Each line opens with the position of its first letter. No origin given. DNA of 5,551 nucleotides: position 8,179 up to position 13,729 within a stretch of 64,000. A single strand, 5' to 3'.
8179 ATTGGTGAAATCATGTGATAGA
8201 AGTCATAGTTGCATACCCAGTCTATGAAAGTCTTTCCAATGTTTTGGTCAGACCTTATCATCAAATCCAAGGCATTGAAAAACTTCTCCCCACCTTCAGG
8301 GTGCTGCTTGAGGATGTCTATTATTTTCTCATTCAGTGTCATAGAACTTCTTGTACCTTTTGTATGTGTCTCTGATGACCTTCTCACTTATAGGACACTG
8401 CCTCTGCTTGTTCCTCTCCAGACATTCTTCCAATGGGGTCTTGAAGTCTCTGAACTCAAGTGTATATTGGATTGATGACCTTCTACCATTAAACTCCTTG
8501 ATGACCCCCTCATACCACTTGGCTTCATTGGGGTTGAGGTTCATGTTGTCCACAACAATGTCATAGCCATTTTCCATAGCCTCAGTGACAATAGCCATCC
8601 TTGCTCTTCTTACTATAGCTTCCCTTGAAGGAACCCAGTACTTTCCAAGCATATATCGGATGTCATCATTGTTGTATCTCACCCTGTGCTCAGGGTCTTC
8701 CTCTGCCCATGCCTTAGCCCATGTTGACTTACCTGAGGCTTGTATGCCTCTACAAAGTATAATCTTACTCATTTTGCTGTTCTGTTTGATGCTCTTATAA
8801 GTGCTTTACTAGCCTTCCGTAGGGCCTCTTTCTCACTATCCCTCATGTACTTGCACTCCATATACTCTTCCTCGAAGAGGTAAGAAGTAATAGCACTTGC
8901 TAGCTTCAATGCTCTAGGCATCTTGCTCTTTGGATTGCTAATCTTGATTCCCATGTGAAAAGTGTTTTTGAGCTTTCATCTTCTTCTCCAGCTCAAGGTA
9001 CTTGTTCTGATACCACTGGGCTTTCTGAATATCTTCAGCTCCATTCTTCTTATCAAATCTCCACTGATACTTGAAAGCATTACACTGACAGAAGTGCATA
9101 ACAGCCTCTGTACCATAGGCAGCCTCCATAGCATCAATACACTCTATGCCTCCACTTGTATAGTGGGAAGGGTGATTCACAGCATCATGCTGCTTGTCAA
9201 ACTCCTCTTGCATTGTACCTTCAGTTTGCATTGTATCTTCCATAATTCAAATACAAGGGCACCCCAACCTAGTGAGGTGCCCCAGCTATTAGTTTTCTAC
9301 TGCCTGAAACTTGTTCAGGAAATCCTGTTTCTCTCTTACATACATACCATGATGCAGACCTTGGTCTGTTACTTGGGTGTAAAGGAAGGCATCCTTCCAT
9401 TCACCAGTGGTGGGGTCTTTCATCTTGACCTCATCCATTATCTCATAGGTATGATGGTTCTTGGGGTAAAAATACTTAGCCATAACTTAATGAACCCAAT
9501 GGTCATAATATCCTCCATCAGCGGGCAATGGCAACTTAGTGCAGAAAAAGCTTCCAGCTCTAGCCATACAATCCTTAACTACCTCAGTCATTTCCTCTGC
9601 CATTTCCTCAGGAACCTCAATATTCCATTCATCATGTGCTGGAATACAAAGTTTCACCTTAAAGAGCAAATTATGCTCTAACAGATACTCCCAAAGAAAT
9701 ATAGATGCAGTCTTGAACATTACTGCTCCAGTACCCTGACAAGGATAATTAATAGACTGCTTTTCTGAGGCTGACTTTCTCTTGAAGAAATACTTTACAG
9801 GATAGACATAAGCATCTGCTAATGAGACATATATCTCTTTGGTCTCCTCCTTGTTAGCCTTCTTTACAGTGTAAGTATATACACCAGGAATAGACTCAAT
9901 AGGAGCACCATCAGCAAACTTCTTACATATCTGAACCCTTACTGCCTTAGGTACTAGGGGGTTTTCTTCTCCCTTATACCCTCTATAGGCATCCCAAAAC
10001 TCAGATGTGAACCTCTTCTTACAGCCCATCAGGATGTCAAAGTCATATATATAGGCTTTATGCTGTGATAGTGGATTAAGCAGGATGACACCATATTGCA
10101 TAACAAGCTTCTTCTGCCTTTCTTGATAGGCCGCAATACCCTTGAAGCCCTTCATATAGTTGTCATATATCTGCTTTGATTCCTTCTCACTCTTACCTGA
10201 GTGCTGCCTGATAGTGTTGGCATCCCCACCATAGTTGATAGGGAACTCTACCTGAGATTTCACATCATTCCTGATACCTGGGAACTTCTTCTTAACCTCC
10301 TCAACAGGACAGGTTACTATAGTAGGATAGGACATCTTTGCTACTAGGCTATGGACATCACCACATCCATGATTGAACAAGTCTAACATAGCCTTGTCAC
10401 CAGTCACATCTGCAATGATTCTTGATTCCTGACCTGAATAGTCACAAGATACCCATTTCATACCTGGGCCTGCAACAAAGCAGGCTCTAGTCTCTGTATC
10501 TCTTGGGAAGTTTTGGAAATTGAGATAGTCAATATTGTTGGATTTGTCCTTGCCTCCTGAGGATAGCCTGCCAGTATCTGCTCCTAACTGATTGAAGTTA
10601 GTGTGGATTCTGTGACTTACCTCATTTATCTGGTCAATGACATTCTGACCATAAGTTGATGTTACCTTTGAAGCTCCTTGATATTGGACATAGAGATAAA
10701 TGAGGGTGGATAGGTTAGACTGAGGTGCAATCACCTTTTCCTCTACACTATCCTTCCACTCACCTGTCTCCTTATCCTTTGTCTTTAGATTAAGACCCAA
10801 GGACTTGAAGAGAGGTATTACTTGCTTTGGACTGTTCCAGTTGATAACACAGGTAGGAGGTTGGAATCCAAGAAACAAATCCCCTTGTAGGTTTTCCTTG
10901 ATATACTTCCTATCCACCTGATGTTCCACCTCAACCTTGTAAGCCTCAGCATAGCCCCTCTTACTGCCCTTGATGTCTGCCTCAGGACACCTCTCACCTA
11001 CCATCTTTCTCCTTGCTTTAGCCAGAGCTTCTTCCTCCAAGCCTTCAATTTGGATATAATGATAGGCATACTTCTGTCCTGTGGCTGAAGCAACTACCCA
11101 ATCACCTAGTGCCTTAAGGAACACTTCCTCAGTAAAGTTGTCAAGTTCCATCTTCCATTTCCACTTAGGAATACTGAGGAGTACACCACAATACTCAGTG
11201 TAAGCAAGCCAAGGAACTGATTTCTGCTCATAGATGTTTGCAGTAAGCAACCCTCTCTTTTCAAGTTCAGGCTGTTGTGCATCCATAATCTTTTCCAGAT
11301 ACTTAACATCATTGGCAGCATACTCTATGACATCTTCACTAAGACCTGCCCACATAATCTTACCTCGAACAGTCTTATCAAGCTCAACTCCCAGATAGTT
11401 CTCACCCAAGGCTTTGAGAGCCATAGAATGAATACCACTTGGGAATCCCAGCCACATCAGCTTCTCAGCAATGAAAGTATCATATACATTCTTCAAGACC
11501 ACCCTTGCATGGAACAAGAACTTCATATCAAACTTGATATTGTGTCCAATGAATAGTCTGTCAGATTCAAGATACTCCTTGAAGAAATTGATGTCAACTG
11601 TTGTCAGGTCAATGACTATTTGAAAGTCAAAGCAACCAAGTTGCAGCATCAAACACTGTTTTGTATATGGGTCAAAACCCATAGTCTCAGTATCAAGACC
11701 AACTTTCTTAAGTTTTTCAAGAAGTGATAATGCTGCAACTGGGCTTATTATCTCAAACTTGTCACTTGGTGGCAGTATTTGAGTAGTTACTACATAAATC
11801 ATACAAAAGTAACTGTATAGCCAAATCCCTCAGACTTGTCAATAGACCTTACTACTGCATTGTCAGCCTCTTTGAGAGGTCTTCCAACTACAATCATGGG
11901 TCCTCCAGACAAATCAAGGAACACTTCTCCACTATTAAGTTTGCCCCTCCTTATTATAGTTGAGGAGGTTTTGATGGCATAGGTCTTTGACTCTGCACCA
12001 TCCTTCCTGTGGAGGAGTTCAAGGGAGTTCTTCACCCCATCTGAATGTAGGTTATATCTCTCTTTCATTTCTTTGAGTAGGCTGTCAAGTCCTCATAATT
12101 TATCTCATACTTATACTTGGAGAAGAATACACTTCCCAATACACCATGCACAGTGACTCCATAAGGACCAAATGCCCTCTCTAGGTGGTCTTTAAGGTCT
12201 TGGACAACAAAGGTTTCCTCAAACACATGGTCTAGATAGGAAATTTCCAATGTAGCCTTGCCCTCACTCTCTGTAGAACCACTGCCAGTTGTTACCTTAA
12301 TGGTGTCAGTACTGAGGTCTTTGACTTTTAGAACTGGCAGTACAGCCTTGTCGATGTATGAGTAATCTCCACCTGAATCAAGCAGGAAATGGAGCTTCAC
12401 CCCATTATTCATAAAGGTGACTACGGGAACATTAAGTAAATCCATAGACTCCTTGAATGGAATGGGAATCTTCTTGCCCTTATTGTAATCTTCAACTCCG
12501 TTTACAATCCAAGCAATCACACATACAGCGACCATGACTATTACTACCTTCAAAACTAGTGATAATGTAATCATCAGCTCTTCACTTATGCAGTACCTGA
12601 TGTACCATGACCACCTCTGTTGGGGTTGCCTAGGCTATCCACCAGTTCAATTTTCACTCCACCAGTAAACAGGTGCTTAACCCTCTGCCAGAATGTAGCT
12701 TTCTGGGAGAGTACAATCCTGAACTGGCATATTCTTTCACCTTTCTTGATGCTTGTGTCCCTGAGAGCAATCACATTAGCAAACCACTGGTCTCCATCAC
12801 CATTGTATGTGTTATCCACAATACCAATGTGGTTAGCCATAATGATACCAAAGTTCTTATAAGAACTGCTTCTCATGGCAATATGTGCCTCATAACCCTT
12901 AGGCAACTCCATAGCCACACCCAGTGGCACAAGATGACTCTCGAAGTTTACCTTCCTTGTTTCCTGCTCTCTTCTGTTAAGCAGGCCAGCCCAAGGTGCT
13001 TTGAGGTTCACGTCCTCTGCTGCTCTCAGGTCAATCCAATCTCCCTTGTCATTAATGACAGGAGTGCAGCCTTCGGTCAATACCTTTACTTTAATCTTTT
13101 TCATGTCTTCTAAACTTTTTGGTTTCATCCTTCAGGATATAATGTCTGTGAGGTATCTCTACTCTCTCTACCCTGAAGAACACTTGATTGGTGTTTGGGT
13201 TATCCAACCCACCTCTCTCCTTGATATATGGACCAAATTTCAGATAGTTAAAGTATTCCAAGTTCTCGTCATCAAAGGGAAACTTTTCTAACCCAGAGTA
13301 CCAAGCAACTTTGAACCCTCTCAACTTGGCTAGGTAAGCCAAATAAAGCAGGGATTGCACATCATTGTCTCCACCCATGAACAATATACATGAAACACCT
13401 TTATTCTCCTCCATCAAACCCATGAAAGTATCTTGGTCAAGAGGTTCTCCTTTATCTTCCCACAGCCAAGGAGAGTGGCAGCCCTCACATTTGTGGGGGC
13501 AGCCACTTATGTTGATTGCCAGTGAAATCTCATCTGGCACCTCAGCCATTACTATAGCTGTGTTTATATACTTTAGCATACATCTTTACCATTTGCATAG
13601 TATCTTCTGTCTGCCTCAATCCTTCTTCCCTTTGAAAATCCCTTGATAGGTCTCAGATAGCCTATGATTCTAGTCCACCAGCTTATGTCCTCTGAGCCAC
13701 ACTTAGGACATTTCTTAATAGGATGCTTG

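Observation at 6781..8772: Operon of HAD phosphatase, second NrdG-like radical-SAM enzyme, PRTase and T4-Pnk-like kinase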

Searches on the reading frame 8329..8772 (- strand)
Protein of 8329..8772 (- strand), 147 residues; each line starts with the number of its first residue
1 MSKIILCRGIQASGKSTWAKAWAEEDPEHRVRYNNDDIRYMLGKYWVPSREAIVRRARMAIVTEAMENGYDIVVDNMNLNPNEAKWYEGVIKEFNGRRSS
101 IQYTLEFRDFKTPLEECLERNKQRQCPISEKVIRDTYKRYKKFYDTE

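Call 3: search_protein_families(library=pfam, proteins=[window:8329-8772:-], max_evalue=1)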
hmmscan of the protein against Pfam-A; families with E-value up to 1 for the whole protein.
window:8329-8772:- (147 aa): 7 families
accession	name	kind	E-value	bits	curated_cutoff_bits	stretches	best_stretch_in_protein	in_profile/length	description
PF13671.12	AAA_33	-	1.2e-15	58.5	27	1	5-141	2-137/143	AAA domain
PF08433.16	KTI12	-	3.8e-06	27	22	1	4-142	4-139/271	Chromatin associated protein KTI12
PF06414.18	Zeta_toxin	-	0.00031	20.7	22.3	1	3-100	17-125/199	Zeta toxin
PF13173.12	AAA_14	-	0.022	15.2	27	1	3-44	3-43/129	AAA domain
PF13238.12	AAA_18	-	0.023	15.6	29.4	1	5-124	1-111/128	AAA domain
PF06821.19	Ser_hydrolase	-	0.098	13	22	1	5-61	2-57/172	Serine hydrolase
PF00798.23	Arena_glycoprot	-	0.23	10.5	25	1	53-119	111-181/483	Arenavirus glycoprotein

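Call 4: search_protein_families(library=phrogs, proteins=[window:8329-8772:-], max_evalue=0.01)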
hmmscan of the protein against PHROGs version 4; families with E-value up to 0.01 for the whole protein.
window:8329-8772:- (147 aa): 5 families
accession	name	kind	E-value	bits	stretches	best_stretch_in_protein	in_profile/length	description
phrog_505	-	other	3.7e-28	99.8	1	1-143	1-143/295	polynucleotide kinase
phrog_2071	-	other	9.9e-13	49.5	1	2-101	16-115/282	ATPase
phrog_8238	-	DNA, RNA and nucleotide metabolism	1.6e-09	37.5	1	1-141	1-141/737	RNA ligase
phrog_6931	-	unknown function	2.2e-06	28.1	1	2-139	185-324/343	-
phrog_10255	-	other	0.0075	17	1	3-77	2-76/230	kinase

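Call 8: search_protein_families(library=ncbifam, proteins=[window:8329-8772:-], max_evalue=1)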
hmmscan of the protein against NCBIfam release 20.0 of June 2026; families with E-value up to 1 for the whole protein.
window:8329-8772:- (147 aa): 8 families
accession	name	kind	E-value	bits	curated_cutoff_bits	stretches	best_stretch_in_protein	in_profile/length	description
TIGR03574.1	selen_PSTK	equivalog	1.3e-12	47.7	290.5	1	5-141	2-133/249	L-seryl-tRNA(Sec) kinase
TIGR03575.1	selen_PSTK_euk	equivalog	6.6e-05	22.3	382.35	1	111-140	162-191/340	L-seryl-tRNA(Sec) kinase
NF005259.0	PRK06762.3-4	equivalog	0.00022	21.4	349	1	1-125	1-117/170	hypothetical protein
NF005257.0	PRK06762.3-2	equivalog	0.0065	16.2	202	1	2-138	5-134/170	hypothetical protein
NF005255.0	PRK06762.2-2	equivalog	0.0066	16.4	140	1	1-136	2-130/163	hypothetical protein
NF005258.0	PRK06762.3-3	equivalog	0.03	14.3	344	1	1-135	1-129/164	hypothetical protein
NF005254.0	PRK06762.2-1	equivalog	0.12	12.1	198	1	3-43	4-45/165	hypothetical protein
NF041928.1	choice_anch_W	domain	0.16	11.6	45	1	28-85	87-145/196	choice-of-anchor W domain-containing protein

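Call 10: search_solved_structures(query=window:8329-8772:-, max_evalue=0.01, show_alignments=2)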
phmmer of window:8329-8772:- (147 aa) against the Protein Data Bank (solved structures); distinct sequences matched with E-value up to 0.01: 4.
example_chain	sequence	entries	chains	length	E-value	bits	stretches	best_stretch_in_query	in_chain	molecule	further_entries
1ly1_A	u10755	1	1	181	1.8e-06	31.3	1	1-143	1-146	polynucleotide kinase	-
1ltq_A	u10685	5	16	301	7.3e-06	29.3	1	1-143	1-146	POLYNUCLEOTIDE KINASE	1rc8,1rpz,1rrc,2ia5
6or5_A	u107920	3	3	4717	0.0013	22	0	5-83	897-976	Midasin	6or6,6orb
4xrp_A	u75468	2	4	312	0.0023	21.2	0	3-128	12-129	Pnkp1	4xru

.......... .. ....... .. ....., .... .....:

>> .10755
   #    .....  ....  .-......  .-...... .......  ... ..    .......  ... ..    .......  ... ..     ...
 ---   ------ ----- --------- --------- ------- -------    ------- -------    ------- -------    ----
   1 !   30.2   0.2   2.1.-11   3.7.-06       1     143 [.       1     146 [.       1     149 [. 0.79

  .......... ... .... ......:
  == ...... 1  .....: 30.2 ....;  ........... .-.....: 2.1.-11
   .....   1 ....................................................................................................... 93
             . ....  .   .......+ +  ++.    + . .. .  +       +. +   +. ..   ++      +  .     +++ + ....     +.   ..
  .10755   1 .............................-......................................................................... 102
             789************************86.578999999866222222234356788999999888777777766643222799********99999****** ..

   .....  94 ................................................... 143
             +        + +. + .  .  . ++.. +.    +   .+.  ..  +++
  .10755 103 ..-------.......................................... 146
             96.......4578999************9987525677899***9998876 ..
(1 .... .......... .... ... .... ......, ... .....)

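Call 70: search_dna_similar(query=window:8329-8772:-, collection=phages, mode=protein, max_rows=40, rows=spread, max_evalue=0.00001)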
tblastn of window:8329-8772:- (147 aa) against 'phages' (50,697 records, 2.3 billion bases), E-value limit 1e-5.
Records with a match: 936; places in all: 936; records where one place covers at least 80% of the query: 930.
Best place of each record, by identity: 60-80% 21; <60% 915.
By first word of the organism name: Escherichia 344; Streptomyces 120; Shigella 59; Acinetobacter 45; Vibrio 39; Enterobacteria 35; Salmonella 29; Yersinia 28; Microbacterium 27; Mycobacterium 26; and 32 more.
By host as written in the record: Escherichia coli 166; - 111; Streptomyces griseus ATCC 10137 48; Streptomyces lividans JI 1326 26; Escherichia coli B 24; Bacteroides intestinalis DSM 108646 19; Shigella sp. 19; Mycobacterium smegmatis mc2 155 16; and 223 more.
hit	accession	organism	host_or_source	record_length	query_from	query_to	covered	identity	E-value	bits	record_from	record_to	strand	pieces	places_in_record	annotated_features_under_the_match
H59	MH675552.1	Bacteroides phage crAss001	Bacteroides intestinalis APC919/174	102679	1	141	96%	61.7%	1e-52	183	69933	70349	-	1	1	polynucleotide kinase | hypothetical protein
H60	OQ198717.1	Kehishuvirus sp. 'tikkala'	Bacteroides cellulosilyticus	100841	1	141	96%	54.9%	4e-50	176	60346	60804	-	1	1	polynucleotide kinase | hypothetical protein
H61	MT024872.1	Streptomyces phage Muntaha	Streptomyces sanglieri UNT16F27A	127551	1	140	95%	36.8%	2e-16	80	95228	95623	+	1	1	185: polynucleotide kinase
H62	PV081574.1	Acinetobacter phage vB_AbaM_3014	Acinetobacter baumannii Ab125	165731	3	143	96%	33.3%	6e-6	50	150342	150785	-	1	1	hypothetical protein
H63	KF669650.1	Clavibacter phage CN1A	Clavibacter michiganensis CN18-4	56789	1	140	95%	32.9%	1e-14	75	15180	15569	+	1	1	PseT polynucleotide 5'-kinase and 3'-phosphatase | hypothetical protein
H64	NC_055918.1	Mycobacterium phage OhShagHennessy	Mycobacterium smegmatis mc2 155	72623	4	140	93%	32.6%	6e-10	62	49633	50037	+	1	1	73: polynucleotide kinase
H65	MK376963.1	Microbacterium phage Alleb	Microbacterium paraoxydans NWU1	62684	1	125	85%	35.7%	4e-13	71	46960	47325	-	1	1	75: polynucleotide kinase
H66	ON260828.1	Streptomyces phage Quaran19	Streptomyces griseus ATCC 10137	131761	3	141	95%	31.9%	2e-11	66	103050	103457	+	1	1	208: polynucleotide kinase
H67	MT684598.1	Streptomyces phage Faust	Streptomyces lividans JI 1326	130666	1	142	97%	30.7%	6e-11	64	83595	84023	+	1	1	142: polynucleotide kinase | 141: hypothetical protein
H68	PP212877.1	Aeromonas phage PS49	Aeromonas hydrophila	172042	1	137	93%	30.9%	4e-7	54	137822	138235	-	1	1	hypothetical protein (x2)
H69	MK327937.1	Escherichia phage vB_EcoM_G10400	Escherichia coli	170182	1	143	97%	29.1%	3e-7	54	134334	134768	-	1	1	putative polynucleotide kinase | hypothetical protein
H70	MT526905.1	Yersinia phage PYps14T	Yersinia pseudotuberculosis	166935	1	143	97%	29.1%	3e-7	54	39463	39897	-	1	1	3'-phosphatase, 5'-polynucleotide kinase | hypothetical protein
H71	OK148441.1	Escherichia phage MLP2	Escherichia coli CFT073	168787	1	143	97%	29.1%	4e-7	53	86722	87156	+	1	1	3'-phosphatase, 5'-polynucleotide kinase | hypothetical protein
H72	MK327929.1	Escherichia phage D5505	Escherichia coli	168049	1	143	97%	29.1%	8e-7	52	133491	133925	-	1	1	putative polynucleotide kinase | hypothetical protein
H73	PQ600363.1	Serratia phage WSPA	Serratia marcescens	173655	1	143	97%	28.9%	1e-8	58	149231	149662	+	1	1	polynucleotide kinase | hypothetical protein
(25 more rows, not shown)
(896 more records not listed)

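Call 83: search_protein_families(library=padloc, proteins=[window:8329-8772:-], max_evalue=0.01)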
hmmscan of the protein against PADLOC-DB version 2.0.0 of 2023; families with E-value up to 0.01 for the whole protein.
window:8329-8772:- (147 aa): 1 family
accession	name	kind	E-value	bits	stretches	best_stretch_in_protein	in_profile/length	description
PDLC01900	CARF4--CARF_PDDEXK_AAA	-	0.0013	15.4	1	4-142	5-143/556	-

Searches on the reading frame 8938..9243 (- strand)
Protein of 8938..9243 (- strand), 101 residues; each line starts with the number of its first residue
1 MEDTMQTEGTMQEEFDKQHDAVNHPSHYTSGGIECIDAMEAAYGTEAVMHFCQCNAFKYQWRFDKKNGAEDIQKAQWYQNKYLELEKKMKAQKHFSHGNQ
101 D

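Call 3: search_protein_families(library=pfam, proteins=[window:8938-9243:-], max_evalue=1)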
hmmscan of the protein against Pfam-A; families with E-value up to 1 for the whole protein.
window:8938-9243:- (101 aa): 1 family
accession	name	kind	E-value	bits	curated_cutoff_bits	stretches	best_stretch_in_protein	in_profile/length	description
PF11753.13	DUF3310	-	2e-19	69.8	24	1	22-79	1-59/60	Protein of unknwon function (DUF3310)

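Call 4: search_protein_families(library=phrogs, proteins=[window:8938-9243:-], max_evalue=0.01)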
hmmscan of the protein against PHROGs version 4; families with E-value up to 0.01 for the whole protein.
window:8938-9243:- (101 aa): 24 families
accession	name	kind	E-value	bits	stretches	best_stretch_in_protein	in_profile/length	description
phrog_236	-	other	4.8e-29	103.2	1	9-92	228-311/431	nucleotide kinase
phrog_1689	-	other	3.2e-26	93.7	1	6-88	152-236/243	nucleotide kinase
phrog_4943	-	unknown function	3.4e-19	70.9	1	11-90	80-163/166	-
phrog_4897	-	other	8.5e-19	69.4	1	12-84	105-178/186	kinase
phrog_23238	-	unknown function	1.1e-18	68.7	1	6-88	112-195/196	-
phrog_11324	-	other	4.3e-18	67.2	1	18-92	7-77/139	nucleotide kinase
phrog_2585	-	other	3.8e-15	57.7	1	8-89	84-170/175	nucleotide kinase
phrog_2781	-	unknown function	7.2e-14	53.5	1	12-82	167-240/253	-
phrog_4824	-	unknown function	3.2e-13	50.8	1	22-94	6-71/128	-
phrog_4472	-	other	2.1e-12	47.9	1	17-92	9-83/100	nucleotide kinase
phrog_2387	-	other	1.2e-10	42.8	1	20-90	3-75/147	nucleotide kinase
phrog_32366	-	unknown function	9.2e-10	39.7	1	17-85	4-68/170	-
phrog_10602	-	other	1.1e-09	39.6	1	15-83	92-160/168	nucleotide kinase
phrog_26005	-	unknown function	3.9e-09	37.3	1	16-80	238-300/310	-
phrog_5839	-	unknown function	1.4e-08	35.9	1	19-91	5-72/128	-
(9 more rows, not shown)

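Call 83: search_protein_families(library=padloc, proteins=[window:8938-9243:-], max_evalue=0.01)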
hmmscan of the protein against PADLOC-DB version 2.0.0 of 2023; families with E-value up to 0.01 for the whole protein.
window:8938-9243:- (101 aa): 0 families

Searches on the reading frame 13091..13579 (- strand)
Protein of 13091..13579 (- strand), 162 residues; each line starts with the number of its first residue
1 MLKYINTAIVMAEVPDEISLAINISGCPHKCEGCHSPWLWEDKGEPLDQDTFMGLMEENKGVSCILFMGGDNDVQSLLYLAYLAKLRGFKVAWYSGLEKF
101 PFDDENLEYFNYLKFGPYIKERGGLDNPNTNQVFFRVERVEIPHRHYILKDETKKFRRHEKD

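Call 3: search_protein_families(library=pfam, proteins=[window:13091-13579:-], max_evalue=1)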
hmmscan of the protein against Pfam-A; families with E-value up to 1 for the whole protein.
window:13091-13579:- (162 aa): 2 families
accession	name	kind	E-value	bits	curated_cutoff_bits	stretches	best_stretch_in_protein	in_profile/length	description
PF13353.11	Fer4_12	-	1.1e-05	26.2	22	1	22-89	10-82/137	4Fe-4S single cluster domain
PF04055.27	Radical_SAM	-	0.00013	22.6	29.5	1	25-95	5-84/166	Radical SAM superfamily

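Call 4: search_protein_families(library=phrogs, proteins=[window:13091-13579:-], max_evalue=0.01)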
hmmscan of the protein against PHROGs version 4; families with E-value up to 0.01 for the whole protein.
window:13091-13579:- (162 aa): 1 family
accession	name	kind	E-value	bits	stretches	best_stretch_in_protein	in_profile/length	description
phrog_626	-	DNA, RNA and nucleotide metabolism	4.4e-07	30.6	1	18-72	17-76/164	anaerobic ribonucleotide reductase small subunit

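Call 8: search_protein_families(library=ncbifam, proteins=[window:13091-13579:-], max_evalue=1)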
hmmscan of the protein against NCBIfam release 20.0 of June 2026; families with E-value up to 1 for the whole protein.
window:13091-13579:- (162 aa): 4 families
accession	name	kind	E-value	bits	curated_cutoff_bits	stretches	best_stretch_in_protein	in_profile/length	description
TIGR02826.1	RNR_activ_nrdG3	equivalog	1.7e-45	154.5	151.7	1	3-139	1-140/148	anaerobic ribonucleoside-triphosphate reductase activating protein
TIGR02491.1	NrdG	equivalog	1.1e-06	28.6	126.1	1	20-74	18-76/154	anaerobic ribonucleoside-triphosphate reductase activating protein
TIGR02495.1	NrdG2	equivalog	1.3e-05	24.7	131.15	1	9-80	8-81/193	anaerobic ribonucleoside-triphosphate reductase activating protein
NF008335.0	PRK11121.1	equivalog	0.036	13.8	199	1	21-49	20-49/154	anaerobic ribonucleoside-triphosphate reductase-activating protein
